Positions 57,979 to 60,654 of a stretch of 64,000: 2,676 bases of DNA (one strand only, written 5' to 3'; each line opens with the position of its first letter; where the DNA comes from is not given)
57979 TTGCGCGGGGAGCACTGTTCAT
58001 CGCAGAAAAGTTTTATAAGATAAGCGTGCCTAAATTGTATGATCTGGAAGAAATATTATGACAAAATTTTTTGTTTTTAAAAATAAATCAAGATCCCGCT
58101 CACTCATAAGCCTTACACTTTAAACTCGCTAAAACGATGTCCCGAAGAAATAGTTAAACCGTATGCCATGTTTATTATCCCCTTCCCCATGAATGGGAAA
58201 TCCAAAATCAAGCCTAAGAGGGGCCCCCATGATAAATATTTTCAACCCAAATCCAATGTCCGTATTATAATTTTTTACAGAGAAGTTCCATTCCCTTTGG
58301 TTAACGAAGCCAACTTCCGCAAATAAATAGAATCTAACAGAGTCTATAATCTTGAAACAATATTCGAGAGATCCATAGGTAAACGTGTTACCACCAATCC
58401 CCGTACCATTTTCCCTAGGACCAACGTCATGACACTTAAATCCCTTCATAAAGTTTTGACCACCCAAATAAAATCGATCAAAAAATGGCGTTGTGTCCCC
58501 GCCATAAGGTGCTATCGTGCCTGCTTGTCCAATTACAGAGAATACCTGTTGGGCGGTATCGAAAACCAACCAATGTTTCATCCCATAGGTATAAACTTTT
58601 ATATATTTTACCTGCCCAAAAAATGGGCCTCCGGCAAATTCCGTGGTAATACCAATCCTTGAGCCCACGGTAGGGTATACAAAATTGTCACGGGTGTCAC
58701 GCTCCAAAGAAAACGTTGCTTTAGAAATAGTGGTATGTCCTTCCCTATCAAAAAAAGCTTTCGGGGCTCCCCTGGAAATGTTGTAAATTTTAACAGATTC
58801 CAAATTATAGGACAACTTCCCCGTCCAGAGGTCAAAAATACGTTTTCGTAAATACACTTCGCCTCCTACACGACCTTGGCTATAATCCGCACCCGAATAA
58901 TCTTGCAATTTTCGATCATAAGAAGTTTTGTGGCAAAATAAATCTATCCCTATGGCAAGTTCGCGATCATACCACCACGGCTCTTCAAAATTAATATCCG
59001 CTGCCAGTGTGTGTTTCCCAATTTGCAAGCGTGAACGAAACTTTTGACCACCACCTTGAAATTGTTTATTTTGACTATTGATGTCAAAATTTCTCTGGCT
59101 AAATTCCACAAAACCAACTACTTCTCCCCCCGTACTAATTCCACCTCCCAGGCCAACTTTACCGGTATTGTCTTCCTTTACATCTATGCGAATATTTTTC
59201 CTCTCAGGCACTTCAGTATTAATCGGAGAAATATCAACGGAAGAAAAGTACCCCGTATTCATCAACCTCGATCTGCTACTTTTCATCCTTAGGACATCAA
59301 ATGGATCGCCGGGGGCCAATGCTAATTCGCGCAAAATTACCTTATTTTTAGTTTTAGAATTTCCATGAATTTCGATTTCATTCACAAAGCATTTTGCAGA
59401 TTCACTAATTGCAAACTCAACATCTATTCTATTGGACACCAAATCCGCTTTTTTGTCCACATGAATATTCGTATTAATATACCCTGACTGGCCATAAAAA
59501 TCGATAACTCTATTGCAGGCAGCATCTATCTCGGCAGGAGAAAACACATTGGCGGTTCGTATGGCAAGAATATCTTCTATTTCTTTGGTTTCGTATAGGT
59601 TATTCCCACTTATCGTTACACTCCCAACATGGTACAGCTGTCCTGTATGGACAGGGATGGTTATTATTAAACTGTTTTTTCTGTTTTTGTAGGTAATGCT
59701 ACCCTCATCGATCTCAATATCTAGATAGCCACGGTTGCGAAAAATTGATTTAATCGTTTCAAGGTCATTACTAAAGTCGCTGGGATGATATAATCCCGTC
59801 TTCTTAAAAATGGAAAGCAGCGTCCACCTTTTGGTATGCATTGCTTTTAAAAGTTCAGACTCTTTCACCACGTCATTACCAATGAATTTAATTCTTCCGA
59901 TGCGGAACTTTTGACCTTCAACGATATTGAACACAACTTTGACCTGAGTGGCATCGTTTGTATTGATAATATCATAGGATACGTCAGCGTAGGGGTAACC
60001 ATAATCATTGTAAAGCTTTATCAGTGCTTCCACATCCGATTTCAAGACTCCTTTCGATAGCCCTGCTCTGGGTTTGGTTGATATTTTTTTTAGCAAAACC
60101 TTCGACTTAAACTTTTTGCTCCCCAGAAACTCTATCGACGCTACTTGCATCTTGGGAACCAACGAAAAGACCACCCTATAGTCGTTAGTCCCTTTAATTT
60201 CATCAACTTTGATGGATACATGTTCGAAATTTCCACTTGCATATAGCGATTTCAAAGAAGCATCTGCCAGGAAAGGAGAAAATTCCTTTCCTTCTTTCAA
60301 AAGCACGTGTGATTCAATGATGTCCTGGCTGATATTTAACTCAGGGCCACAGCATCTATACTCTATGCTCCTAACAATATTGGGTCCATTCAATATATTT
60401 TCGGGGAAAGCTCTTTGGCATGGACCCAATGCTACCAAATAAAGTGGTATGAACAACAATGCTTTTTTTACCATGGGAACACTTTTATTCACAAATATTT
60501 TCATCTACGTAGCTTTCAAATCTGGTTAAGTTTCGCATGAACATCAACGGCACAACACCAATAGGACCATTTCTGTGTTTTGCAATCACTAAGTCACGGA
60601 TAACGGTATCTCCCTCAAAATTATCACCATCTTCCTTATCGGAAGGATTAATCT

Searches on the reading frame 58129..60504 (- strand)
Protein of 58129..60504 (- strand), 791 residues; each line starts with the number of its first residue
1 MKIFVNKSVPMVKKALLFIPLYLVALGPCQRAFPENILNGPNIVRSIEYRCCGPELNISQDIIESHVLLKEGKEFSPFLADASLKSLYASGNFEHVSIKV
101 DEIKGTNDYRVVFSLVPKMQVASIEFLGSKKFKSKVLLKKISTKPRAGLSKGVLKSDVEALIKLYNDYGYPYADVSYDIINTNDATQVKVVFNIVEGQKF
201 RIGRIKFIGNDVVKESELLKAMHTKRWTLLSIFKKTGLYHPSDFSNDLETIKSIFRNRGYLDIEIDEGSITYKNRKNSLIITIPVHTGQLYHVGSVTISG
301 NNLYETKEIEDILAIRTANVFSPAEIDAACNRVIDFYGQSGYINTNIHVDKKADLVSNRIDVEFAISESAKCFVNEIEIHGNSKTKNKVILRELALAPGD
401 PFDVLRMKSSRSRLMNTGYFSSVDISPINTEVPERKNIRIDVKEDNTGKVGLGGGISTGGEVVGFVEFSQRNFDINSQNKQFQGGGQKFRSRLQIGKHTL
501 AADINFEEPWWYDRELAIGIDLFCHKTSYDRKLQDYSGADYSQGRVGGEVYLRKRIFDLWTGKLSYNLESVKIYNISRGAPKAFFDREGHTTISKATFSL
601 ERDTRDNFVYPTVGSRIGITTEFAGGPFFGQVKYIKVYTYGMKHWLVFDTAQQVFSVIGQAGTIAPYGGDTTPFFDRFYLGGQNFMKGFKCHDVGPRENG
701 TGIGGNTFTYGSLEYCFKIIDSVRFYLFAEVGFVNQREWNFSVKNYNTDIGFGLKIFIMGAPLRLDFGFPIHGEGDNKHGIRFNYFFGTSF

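Call 9: search_protein_families(library=ncbifam, proteins=[window:58129-60504:-], max_evalue=0.01)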
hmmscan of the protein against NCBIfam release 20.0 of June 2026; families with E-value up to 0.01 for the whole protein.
window:58129-60504:- (791 aa): 6 families
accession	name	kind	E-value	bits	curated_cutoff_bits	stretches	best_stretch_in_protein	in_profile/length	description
TIGR03303.1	OM_YaeT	equivalog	2.6e-137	459.2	297.15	1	57-790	13-740/741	outer membrane protein assembly factor BamA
NF008287.0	PRK11067.1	subfamily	4.8e-47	160.8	1181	1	83-698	62-671/802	outer membrane protein assembly factor BamA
NF047950.2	ATportTamA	equivalog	6.7e-26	91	625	3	591-788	375-566/569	autotransporter assembly complex protein TamA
NF052279.1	lipo_TamL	exception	7.2e-23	80.9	400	2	135-430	80-317/747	translocation and assembly module lipoprotein TamL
NF058613.1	OMPAssmBamADein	equivalog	3.3e-17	61.7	1050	2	293-473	333-510/857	outer membrane protein assembly factor BamA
TIGR00992.1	3a0901s03IAP75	subfamily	8e-11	40.9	1163.25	1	325-510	224-420/718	IAP75 family chloroplast envelope protein translocase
